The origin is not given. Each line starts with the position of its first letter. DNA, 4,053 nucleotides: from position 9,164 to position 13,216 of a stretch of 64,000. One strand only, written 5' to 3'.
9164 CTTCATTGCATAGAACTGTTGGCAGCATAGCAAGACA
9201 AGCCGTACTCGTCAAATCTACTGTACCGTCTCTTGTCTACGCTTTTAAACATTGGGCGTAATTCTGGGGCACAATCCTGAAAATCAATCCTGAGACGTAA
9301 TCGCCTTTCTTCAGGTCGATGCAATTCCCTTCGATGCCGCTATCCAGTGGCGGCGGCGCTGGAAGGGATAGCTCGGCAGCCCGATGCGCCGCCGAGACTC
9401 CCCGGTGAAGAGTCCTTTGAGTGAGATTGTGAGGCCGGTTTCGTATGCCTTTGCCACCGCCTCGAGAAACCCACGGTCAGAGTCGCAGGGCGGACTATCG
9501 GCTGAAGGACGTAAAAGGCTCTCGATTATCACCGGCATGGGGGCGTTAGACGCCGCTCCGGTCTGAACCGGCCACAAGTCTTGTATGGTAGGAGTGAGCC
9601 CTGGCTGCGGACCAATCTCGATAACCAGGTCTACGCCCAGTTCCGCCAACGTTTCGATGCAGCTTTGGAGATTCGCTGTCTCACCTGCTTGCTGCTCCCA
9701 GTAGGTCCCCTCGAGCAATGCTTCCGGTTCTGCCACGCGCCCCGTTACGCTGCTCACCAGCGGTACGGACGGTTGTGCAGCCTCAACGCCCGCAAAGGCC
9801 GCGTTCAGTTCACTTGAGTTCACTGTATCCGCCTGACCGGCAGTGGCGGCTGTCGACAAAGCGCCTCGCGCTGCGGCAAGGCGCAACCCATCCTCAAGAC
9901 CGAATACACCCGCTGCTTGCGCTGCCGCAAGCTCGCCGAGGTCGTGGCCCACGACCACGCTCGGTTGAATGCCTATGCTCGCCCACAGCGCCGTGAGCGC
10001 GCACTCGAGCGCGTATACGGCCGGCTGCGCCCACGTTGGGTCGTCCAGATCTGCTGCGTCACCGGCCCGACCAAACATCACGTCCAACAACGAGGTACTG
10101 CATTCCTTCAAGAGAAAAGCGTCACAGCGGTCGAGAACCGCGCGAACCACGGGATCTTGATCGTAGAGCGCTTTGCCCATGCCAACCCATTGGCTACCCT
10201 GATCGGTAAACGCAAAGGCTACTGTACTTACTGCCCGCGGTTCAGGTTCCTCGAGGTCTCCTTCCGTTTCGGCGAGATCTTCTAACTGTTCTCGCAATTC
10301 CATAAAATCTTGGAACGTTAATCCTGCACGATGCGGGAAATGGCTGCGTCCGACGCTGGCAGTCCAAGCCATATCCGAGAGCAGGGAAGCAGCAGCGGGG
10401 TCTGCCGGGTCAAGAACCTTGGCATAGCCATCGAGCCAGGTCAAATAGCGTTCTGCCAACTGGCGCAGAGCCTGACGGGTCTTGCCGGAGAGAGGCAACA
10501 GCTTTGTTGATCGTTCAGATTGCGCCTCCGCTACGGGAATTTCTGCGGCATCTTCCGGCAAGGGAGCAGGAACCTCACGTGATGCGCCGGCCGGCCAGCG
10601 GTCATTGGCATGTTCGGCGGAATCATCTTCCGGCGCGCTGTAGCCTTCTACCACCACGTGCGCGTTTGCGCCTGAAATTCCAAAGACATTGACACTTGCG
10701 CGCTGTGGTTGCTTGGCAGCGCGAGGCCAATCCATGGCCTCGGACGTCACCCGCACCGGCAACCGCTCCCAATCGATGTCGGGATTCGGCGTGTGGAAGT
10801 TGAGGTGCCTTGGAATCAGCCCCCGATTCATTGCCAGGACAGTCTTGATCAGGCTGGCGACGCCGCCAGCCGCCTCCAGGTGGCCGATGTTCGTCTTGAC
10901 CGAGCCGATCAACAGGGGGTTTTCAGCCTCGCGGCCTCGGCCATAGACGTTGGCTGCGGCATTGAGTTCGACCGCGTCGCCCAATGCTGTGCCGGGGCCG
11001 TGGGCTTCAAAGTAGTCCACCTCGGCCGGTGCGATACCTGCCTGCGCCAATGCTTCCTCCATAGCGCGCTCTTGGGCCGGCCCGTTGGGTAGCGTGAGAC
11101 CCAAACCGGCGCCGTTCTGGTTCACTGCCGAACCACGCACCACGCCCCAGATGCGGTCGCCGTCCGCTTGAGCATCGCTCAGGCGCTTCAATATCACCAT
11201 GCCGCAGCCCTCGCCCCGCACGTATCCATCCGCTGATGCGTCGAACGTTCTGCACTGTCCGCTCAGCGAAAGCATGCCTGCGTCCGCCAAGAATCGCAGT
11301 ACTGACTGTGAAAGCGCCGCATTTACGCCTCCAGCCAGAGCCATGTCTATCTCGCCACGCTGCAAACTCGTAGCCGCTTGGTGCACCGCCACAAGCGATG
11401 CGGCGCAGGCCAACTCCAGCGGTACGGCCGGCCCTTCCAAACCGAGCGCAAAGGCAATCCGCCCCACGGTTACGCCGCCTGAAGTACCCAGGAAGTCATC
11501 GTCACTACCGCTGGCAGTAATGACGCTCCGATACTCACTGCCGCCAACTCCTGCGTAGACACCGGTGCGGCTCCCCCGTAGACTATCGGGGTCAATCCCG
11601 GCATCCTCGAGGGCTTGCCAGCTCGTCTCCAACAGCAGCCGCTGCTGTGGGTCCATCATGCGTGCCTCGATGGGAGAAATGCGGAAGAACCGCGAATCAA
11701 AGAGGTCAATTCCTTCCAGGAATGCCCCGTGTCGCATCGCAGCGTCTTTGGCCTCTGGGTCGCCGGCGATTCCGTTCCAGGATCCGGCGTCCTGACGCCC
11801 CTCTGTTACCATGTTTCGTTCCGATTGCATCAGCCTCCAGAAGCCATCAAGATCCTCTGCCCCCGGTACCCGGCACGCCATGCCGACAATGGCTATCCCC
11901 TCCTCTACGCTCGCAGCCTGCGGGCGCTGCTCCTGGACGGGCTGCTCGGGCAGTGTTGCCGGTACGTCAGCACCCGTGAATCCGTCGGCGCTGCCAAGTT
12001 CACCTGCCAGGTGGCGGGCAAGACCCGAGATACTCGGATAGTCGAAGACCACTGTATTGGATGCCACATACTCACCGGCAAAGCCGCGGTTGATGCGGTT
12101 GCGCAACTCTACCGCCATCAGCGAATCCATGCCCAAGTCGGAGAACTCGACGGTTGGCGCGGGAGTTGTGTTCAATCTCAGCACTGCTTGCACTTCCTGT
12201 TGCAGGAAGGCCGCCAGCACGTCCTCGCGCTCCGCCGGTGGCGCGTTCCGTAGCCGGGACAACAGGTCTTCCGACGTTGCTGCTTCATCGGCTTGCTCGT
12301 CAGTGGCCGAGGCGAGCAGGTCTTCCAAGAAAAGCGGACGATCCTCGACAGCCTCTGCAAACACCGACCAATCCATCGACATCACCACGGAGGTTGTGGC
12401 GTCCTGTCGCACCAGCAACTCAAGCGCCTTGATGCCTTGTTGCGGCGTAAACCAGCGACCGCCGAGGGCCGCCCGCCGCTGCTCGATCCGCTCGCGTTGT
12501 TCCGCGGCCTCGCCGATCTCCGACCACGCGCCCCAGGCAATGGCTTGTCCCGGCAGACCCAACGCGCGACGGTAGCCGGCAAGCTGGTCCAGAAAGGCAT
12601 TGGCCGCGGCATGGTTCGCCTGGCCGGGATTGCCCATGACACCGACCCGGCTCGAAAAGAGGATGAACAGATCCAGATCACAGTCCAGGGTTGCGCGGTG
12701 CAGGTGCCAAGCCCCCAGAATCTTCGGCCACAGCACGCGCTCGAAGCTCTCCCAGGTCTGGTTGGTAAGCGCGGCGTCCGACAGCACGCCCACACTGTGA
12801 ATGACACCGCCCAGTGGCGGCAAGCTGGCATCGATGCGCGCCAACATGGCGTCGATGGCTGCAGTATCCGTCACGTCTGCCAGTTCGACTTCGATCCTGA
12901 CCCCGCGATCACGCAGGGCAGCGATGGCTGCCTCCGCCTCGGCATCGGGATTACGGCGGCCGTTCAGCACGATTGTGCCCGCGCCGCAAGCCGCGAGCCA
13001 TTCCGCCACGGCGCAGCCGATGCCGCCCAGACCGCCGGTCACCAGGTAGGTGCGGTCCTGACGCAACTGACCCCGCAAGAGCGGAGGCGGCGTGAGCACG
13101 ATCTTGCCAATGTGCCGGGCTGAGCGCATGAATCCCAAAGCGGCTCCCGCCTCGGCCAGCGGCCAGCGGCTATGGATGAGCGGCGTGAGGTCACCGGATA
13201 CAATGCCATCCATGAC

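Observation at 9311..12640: Predicted inactivating substitutions: KR catalytic Tyr to His and a degenerate terminal AT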

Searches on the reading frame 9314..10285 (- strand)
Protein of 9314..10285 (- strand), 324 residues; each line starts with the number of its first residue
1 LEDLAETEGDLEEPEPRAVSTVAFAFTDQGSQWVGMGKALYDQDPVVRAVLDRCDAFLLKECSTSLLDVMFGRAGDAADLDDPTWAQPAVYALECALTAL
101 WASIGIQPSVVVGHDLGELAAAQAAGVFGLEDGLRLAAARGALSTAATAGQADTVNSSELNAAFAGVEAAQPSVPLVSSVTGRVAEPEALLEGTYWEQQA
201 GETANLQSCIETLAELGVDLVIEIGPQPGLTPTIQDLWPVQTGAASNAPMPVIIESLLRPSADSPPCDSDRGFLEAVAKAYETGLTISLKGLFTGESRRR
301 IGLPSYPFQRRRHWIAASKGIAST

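Call 57: predict_structure(alignment_id=A1)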
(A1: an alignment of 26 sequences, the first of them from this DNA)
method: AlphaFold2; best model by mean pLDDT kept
length: 324 residues; sequences in the alignment: 26
mean_pLDDT: 78.3   pTM: 0.80
mean pLDDT of the five models: 78.3, 76.8, 74.9, 74.6, 74.5
residues with pLDDT >= 90: 118; 70-90: 113; 50-70: 62; < 50: 31
segments of 3 or more residues with pLDDT < 50: 243-245, 300-304, 306-324
pLDDT, mean of each block of 10 residues (from residue 1): 56 66 84 71 90 95 87 71 87 94 95 91 94 92 82 62 81 93 81 79 89 94 84 88 61 82 52 85 87 64 44 41 37
secondary structure, 60 per line:
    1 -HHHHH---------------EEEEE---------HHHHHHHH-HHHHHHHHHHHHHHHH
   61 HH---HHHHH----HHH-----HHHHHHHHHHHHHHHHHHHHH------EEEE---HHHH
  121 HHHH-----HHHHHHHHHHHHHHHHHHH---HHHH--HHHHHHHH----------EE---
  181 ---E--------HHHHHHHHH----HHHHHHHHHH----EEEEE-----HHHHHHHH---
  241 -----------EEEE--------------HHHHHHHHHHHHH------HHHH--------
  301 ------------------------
elements in order: H2-6 E22-26 H36-43 H45-62 H66-70 H83-103 E110-113 H117-124 H130-148 H152-155 H158-165 H193-201 H206-215 E220-224 H230-237 E252-255 H270-282 H289-292

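Call 60: fold_search(model_id=the predicted structure, library=pdb)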
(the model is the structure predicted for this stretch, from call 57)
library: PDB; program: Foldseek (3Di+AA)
matches with E <= 10: 381; with E <= 0.001: 237
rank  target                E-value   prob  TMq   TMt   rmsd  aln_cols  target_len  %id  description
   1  4mz0_A                1.7e-19  1.00  0.72  0.27   8.2       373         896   28  Structure of a ketosynthase-acyltransferase di-domain from module CurL of the curacin A polyketide synthase (released 2014-01-29)
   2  7vee                  5.4e-17  1.00  0.70  0.29   8.5       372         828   25  The ligand-free structure of GfsA KSQ-AT didomain (released 2022-01-12)
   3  8g4u_A                6.0e-17  1.00  0.69  0.28   8.9       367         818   22  Final ketosynthase+acyltransferase of the erythromycin modular polyketide synthase (released 2023-03-01)
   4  8tko_A                6.4e-17  1.00  0.71  0.27   9.8       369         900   25  KS-AT core of 6-deoxyerythronolide B synthase (DEBS) Module 3 crosslinked with its translocation ACP partner of Module (released 2024-07-31)
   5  8ee0_A                1.1e-16  1.00  0.72  0.28   9.5       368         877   24  KS-AT didomain from module 2 of the 6-deoxyerythronolide B synthase in complex with antibody fragment 1B2 (released 2023-05-31)
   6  8tjp_A                1.6e-16  1.00  0.72  0.27   8.4       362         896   26  KS-AT core of 6-deoxyerythronolide B synthase (DEBS) Module 3 crosslinked with its elongation ACP partner (released 2024-07-24)
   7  9iyw                  1.8e-16  1.00  0.71  0.29   7.2       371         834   27  Crystal structure of chimeric KSQ-AT didomain (released 2025-08-06)
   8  4qbu                  2.3e-16  1.00  0.73  0.55   5.1       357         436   22  Structure of the Acyl Transferase domain of ZmaA (released 2014-11-05)
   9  8g4u_C                2.9e-16  1.00  0.68  0.31   7.9       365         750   22  Final ketosynthase+acyltransferase of the erythromycin modular polyketide synthase (released 2023-03-01)
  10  6c9u_A                3.2e-16  1.00  0.73  0.28   8.1       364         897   26  Crystal structure of [KS3][AT3] didomain from module 3 of 6-deoxyerthronolide B synthase in complex with antibody frag (released 2018-05-23)
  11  6j0u_B                3.2e-16  1.00  0.69  0.54   7.2       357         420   23  Crystal Structure of the acyltransferase domain from the third module of the ansamitocin polyketide synthase (released 2019-12-18)
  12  6j0u_A                3.4e-16  1.00  0.70  0.55   5.5       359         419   22  Crystal Structure of the acyltransferase domain from the third module of the ansamitocin polyketide synthase (released 2019-12-18)
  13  2qo3_B                3.4e-16  1.00  0.68  0.27  11.7       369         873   25  Crystal Structure of [KS3][AT3] didomain from module 3 of 6-deoxyerthronolide B synthase (released 2007-09-04)
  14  8jpu_A                3.6e-16  1.00  0.69  0.54   8.2       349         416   24  Crystal Structure of the acyltransferase domain from the fifth module of the tylosin polyketide synthase (released 2024-06-19)
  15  8in9_A                4.5e-16  1.00  0.68  0.28   8.9       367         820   25  The structure of the GfsA KSQ-AT didomain in complex with the GfsA ACP domain (released 2023-05-31)
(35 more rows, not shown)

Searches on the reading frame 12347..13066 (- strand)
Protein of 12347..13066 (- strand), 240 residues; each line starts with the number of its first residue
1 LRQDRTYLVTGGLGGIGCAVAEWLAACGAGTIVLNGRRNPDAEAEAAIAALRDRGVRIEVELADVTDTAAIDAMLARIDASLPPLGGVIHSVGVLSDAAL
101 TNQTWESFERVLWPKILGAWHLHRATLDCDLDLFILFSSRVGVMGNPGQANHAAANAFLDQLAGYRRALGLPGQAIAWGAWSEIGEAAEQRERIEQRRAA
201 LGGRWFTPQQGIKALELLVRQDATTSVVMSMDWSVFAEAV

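Call 28: search_solved_structures(query=window:12347-13066:-, max_evalue=1e-10, show_alignments=4)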
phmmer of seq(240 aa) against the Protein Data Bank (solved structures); distinct sequences matched with E-value up to 1e-10: 61 (the best 60 are shown).
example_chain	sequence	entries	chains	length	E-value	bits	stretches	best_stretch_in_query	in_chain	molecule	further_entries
9d2z_A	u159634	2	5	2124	5.3e-49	170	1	2-226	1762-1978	Mycocerosic acid synthase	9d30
9d2y_A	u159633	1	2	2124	5.3e-49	170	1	2-226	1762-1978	Multifunctional mycocerosic acid synthase membrane-associated MAS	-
3mjv_A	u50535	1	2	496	7.9e-45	156.4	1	7-239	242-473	AmphB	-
3mjc_A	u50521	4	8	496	2.3e-44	154.8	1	7-239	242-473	AmphB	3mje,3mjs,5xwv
4dif_A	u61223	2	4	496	6.1e-44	153.5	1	7-239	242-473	AmphB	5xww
3mjt_A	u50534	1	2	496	1.1e-43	152.7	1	7-239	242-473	AmphB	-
5bp4_A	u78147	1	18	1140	1.3e-38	136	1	2-223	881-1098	Mycocerosic acid synthase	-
2z5l_A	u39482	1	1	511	2.4e-37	131.9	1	5-239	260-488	Tylactone synthase starter module and modules 1 & 2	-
7s6b_C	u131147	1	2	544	1.2e-36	129.6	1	5-239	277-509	Polyketide synthase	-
6w7s_A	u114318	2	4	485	1.5e-36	129.3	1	5-236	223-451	EryAI | KR1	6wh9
2fr0_A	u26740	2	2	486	1.5e-36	129.3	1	5-236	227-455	Erythromycin synthase, EryAI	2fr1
7m7j_B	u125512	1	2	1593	3.4e-36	128.1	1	5-236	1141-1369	EryAI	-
7m7i_B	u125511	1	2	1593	3.4e-36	128.1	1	5-236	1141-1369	EryAI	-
7m7f_B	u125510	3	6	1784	4.1e-36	127.8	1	5-236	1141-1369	EryAI,6-deoxyerythronolide-B synthase EryA3, modules 5 and 6 chimera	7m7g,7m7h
8tjn_B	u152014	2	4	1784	4.2e-36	127.8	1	5-236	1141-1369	EryAI,6-deoxyerythronolide-B synthase EryA3, modules 5 and 6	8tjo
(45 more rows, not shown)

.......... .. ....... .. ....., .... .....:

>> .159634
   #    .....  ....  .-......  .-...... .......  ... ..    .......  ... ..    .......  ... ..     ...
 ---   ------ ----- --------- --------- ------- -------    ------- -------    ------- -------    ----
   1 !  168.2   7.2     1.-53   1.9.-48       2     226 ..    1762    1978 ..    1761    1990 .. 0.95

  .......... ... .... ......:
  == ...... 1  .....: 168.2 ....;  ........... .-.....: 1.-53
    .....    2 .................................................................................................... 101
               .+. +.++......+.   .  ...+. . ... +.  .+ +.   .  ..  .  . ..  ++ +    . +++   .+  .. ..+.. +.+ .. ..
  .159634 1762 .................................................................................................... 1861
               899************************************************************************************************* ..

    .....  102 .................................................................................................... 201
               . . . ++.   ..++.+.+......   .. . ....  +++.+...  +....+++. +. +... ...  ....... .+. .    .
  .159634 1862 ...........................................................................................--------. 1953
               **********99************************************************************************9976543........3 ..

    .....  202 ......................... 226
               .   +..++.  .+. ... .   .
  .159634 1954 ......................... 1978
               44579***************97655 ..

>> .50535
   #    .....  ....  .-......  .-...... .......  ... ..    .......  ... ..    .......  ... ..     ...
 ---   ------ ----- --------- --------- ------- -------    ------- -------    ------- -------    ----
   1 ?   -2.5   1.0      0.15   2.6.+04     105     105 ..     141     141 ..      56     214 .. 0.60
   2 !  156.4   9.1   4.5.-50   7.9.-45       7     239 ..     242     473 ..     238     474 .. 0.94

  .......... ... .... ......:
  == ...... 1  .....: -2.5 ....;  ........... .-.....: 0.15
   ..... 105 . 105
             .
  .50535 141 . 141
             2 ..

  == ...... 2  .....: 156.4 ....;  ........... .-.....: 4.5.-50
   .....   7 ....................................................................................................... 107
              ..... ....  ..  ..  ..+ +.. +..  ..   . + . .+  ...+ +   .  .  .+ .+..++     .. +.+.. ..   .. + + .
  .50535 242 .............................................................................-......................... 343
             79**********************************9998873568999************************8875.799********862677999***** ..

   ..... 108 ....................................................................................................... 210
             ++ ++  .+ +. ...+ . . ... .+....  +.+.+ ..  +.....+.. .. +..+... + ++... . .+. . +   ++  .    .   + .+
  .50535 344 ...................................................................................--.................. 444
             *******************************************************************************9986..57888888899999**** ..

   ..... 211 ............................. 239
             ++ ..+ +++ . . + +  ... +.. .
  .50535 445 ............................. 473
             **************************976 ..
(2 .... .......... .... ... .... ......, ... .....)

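Call 39: search_protein_representatives(protein=window:12347-13066:-)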
Query: 240 residues. Proteins with E-value up to 0.001 (for the whole library): 51306; up to 1e-10: 34889; up to 1e-30: 13179. The best 150 are listed.
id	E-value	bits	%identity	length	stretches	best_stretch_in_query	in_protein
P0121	1.6e-261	878.8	62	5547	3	2-238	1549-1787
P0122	1.6e-212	718.4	54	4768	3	4-238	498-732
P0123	3.2e-177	602.8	64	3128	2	2-234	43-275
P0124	8.9e-174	591.6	66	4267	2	2-234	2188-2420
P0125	1.6e-171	584.2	63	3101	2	1-234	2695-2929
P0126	2.2e-169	577.2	63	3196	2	2-234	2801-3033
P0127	1.9e-167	570.8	61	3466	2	2-239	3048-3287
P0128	2.6e-157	537.7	58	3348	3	1-234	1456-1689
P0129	4.1e-152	520.7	43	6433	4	4-219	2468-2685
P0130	4.9e-151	517.1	43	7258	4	4-225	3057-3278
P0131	6.7e-151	516.7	59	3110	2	1-237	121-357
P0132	1.4e-150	515.6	42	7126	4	6-232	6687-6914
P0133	1.7e-150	515.3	56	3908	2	5-234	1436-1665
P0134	7.7e-149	509.9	39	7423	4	5-232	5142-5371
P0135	4.0e-146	501.1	43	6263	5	6-238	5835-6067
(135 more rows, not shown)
